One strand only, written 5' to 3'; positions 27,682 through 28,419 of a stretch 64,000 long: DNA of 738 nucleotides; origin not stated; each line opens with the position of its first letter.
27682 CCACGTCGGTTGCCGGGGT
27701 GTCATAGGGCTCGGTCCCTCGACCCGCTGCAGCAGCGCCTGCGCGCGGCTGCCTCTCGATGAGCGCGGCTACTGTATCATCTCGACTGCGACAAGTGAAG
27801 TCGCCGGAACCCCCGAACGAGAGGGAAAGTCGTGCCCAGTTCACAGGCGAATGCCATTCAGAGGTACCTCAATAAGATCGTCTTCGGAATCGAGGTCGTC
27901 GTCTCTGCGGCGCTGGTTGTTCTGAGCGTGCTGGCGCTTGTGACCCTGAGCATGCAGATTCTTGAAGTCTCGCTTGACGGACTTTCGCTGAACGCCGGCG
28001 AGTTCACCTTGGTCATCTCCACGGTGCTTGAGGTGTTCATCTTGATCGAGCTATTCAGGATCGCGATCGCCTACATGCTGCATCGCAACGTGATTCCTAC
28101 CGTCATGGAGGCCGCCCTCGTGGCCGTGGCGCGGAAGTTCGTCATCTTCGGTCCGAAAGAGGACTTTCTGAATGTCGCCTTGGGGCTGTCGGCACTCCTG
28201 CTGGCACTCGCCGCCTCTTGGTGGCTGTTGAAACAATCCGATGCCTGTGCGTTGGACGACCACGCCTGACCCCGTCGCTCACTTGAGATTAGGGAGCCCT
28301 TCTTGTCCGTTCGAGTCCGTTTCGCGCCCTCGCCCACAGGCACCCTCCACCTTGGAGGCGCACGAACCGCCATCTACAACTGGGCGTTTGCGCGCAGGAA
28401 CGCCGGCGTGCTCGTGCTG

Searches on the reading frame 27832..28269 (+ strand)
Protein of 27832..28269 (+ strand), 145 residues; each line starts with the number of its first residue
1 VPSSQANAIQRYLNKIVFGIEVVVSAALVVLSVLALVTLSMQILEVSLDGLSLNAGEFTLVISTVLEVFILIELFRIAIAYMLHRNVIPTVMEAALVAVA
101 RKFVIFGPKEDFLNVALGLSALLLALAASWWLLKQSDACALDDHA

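Call 50: search_protein_families(library=pfam, proteins=[window:27832-28269:+], max_evalue=0.00001)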
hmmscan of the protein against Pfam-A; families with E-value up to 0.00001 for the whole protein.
window:27832-28269:+ (145 aa): 1 family
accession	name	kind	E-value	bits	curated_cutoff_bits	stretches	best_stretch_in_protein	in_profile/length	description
PF06146.17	PsiE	-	9.8e-14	52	23.9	1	21-137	3-121/122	Phosphate-starvation-inducible E family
